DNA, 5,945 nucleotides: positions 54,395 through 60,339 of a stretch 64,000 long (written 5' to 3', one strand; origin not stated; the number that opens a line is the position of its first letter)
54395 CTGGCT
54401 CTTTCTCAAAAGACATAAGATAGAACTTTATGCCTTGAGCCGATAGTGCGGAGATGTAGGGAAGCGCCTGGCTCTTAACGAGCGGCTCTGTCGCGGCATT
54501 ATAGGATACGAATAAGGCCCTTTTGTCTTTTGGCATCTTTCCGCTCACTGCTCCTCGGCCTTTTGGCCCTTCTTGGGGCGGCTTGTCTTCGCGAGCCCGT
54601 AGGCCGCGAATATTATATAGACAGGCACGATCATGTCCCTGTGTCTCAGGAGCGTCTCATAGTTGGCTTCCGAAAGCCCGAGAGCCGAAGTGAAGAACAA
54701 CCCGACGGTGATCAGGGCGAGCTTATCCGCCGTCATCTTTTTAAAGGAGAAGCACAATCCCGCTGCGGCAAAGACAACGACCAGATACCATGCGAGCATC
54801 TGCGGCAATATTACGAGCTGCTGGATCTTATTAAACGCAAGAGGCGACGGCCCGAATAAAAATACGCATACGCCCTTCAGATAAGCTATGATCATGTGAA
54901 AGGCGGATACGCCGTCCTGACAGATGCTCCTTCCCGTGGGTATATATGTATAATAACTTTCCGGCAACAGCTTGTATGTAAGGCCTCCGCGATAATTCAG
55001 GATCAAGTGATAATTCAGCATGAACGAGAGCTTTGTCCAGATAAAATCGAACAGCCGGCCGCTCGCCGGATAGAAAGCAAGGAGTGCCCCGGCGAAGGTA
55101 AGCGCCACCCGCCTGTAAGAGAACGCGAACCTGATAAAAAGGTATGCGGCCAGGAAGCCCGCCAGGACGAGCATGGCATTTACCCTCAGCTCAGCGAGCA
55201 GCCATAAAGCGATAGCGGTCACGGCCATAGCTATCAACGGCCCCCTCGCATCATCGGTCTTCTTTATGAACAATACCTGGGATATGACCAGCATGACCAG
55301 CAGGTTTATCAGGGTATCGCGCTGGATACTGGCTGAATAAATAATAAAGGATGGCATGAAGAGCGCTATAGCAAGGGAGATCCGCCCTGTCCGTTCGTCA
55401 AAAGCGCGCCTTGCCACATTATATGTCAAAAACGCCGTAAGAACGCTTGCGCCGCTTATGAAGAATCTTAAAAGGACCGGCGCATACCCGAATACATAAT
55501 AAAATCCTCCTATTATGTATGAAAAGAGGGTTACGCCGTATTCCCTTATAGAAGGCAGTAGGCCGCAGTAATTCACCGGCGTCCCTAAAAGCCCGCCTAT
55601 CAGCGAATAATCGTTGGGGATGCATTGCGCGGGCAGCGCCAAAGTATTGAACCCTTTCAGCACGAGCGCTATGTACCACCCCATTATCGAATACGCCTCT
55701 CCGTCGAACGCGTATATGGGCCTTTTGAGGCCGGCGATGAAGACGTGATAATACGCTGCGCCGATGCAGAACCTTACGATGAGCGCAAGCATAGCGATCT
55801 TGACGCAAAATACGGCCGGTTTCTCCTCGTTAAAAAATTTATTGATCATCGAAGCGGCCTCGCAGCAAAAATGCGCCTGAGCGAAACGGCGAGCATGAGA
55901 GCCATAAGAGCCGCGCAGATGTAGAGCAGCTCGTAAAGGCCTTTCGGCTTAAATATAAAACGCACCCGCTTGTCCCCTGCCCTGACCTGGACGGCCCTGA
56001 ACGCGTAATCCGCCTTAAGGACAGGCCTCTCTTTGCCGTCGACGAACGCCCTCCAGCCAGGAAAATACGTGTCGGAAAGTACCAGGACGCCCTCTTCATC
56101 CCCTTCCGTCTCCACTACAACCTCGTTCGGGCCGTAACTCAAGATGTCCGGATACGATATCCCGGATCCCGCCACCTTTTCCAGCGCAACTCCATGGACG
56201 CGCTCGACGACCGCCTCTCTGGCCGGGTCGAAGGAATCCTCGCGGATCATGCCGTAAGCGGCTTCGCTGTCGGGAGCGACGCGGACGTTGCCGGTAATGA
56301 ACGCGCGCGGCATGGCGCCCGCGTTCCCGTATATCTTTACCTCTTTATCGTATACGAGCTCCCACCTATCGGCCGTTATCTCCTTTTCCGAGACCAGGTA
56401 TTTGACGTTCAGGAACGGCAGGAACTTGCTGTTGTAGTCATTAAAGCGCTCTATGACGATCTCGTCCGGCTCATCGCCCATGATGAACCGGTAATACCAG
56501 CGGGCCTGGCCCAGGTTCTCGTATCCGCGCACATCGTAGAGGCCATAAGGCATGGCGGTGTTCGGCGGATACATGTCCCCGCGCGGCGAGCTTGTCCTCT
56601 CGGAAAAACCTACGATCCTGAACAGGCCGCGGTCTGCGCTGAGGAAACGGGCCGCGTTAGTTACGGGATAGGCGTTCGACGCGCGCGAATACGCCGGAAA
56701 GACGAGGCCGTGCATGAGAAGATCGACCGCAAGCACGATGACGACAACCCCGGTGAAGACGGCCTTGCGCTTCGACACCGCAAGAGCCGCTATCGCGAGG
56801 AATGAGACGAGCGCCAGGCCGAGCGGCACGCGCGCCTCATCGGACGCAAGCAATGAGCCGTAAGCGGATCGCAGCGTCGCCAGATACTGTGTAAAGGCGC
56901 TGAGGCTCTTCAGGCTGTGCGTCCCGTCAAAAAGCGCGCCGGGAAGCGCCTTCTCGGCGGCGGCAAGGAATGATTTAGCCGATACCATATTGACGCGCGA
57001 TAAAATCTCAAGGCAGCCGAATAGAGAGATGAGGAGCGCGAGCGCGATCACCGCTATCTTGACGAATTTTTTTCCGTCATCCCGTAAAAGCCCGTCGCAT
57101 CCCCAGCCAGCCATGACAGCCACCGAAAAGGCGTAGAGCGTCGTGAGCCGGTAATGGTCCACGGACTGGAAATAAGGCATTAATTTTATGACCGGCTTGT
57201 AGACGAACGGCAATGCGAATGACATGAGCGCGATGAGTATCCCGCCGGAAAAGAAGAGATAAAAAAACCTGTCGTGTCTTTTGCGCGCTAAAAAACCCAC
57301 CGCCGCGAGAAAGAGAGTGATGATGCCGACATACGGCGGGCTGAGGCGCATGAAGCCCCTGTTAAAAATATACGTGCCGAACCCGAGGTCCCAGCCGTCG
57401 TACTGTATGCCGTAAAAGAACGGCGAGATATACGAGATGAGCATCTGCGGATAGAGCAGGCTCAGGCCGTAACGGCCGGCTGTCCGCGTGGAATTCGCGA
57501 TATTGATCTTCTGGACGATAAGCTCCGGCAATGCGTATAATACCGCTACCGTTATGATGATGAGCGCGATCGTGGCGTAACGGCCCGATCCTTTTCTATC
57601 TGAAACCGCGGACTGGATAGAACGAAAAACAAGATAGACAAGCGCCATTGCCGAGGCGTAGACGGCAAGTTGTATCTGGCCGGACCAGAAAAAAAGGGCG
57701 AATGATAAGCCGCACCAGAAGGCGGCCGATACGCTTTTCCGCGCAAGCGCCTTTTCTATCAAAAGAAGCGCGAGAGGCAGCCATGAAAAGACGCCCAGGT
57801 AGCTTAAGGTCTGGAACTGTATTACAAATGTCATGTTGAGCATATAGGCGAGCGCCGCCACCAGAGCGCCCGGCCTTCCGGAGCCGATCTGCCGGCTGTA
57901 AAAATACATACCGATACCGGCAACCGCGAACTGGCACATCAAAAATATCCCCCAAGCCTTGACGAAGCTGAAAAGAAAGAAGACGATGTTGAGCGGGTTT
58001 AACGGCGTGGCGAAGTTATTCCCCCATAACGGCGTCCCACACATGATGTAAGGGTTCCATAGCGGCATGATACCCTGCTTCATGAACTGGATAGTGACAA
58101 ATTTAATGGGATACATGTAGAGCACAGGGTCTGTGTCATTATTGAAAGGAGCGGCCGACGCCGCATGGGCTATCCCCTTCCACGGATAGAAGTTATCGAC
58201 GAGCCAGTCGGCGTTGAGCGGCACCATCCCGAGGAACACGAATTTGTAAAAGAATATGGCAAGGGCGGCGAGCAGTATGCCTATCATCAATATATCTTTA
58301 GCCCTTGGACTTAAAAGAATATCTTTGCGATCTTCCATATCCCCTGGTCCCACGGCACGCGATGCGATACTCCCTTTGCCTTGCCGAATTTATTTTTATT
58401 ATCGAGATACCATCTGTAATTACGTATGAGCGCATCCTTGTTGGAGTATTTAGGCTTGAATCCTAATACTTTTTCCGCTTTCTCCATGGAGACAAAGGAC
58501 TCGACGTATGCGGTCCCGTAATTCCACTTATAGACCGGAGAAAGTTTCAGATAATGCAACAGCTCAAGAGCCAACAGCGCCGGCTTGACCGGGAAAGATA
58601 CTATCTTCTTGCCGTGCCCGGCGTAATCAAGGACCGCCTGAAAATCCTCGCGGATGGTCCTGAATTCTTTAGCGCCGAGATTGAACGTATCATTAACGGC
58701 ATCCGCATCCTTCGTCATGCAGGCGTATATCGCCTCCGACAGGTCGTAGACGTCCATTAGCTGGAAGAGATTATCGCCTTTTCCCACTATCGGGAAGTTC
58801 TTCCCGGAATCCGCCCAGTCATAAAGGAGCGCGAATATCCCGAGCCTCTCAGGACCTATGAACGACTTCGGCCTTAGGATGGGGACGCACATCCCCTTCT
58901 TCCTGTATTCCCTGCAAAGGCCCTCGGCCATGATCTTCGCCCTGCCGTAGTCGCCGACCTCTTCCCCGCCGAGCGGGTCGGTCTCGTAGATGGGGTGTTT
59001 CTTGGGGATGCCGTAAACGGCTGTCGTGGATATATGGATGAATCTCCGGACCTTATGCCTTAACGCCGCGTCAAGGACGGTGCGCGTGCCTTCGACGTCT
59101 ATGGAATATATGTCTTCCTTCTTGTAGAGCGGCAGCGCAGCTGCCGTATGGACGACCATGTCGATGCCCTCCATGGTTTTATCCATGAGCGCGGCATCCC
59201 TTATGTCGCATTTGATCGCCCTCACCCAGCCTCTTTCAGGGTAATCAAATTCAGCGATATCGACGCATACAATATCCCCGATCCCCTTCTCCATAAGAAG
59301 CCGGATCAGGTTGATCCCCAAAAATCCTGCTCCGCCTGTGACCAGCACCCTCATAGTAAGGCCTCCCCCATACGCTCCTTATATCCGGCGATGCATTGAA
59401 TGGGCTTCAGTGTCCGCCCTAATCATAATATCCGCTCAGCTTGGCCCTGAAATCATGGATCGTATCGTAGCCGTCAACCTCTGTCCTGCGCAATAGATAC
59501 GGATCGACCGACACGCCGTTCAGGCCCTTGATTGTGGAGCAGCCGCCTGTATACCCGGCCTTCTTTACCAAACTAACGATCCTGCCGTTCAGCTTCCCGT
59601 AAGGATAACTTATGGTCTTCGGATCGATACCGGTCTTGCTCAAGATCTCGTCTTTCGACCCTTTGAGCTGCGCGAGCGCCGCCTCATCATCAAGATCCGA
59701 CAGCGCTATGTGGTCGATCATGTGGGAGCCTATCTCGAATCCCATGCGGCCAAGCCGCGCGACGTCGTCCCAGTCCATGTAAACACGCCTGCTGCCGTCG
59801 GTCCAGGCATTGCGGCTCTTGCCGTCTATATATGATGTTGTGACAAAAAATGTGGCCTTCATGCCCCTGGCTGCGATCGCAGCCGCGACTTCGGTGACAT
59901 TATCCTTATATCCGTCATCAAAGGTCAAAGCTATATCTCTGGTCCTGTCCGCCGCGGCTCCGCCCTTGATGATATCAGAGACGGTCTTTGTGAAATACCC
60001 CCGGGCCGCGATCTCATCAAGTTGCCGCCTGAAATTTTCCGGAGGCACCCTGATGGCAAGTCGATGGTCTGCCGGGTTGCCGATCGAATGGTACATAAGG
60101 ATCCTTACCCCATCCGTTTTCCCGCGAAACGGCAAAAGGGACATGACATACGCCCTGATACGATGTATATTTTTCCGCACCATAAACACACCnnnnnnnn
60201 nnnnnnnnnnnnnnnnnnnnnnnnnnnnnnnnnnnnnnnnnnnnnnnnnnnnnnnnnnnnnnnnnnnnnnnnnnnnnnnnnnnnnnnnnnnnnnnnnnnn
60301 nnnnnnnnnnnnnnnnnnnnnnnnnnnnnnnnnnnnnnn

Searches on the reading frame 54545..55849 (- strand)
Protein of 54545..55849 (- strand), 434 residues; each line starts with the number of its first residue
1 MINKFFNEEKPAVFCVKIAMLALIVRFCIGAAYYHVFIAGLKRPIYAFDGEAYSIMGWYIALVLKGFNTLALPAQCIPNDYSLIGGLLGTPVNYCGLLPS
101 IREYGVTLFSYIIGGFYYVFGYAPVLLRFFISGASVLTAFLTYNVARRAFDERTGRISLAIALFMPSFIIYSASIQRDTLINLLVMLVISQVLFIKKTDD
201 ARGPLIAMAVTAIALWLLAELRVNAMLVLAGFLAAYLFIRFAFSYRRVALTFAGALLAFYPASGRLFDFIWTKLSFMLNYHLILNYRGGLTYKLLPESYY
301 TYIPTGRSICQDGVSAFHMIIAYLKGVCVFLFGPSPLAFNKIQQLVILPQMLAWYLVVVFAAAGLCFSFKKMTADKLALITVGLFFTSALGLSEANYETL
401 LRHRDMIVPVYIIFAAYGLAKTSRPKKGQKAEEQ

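Call 64: search_protein_families(library=pfam, proteins=[window:54545-55849:-], max_evalue=0.00001)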
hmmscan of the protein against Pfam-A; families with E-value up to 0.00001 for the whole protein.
window:54545-55849:- (434 aa): 1 family
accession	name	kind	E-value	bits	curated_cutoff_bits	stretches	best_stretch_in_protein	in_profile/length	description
PF13231.12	PMT_2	-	1.3e-07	32.4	26.1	1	108-215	5-112/160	Dolichyl-phosphate-mannose-protein mannosyltransferase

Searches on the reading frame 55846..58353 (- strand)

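Call 64: search_protein_families(library=pfam, proteins=[window:55846-58353:-], max_evalue=0.00001)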
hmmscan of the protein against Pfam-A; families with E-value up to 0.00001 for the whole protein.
window:55846-58353:- (835 aa): 1 family
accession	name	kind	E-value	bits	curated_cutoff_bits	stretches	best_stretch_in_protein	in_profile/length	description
PF09586.16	YfhO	-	1.2e-19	70.7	28.5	2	739-812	760-834/835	Bacterial membrane protein YfhO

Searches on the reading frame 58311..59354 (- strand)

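Call 65: search_protein_families(library=pfam, proteins=[window:58311-59354:-], max_evalue=0.001)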
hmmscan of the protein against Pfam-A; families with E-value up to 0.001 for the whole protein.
window:58311-59354:- (347 aa): 7 families
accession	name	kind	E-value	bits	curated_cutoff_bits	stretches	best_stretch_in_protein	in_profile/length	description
PF01370.27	Epimerase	-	9e-39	133.7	20.9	1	3-227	1-240/240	NAD dependent epimerase/dehydratase family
PF01073.25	3Beta_HSD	-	2.2e-24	86.4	22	1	4-207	1-223/280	3-beta hydroxysteroid dehydrogenase/isomerase family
PF16363.11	GDP_Man_Dehyd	-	6.2e-22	78.9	27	1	4-307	1-327/332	GDP-mannose 4,6 dehydratase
PF07993.18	NAD_binding_4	-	7.3e-15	55.3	20.1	1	57-167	82-209/258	Male sterility protein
PF04321.23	RmlD_sub_bind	-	6.6e-13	48.8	27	1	1-155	1-144/287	RmlD substrate binding domain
PF02719.21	Polysacc_synt_2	-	1.5e-10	41.2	20.2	1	3-110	1-128/293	Polysaccharide biosynthesis protein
PF13460.12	NAD_binding_10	-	6.4e-10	39.6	27.2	1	7-165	1-146/184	NAD(P)H-binding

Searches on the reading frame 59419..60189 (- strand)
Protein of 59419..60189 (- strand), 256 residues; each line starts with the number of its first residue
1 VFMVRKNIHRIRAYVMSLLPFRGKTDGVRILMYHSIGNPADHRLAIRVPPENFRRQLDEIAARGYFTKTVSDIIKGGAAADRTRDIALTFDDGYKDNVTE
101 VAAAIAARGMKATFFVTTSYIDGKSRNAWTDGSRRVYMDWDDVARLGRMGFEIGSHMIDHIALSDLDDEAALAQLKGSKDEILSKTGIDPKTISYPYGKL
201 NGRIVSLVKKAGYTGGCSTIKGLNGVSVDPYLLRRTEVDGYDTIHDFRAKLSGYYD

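Call 65: search_protein_families(library=pfam, proteins=[window:59419-60189:-], max_evalue=0.001)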
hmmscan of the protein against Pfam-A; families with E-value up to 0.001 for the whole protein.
window:59419-60189:- (256 aa): 1 family
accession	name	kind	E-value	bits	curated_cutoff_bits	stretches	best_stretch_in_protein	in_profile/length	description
PF01522.26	Polysacc_deac_1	-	2.7e-27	95.6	23.1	1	82-214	5-122/124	Polysaccharide deacetylase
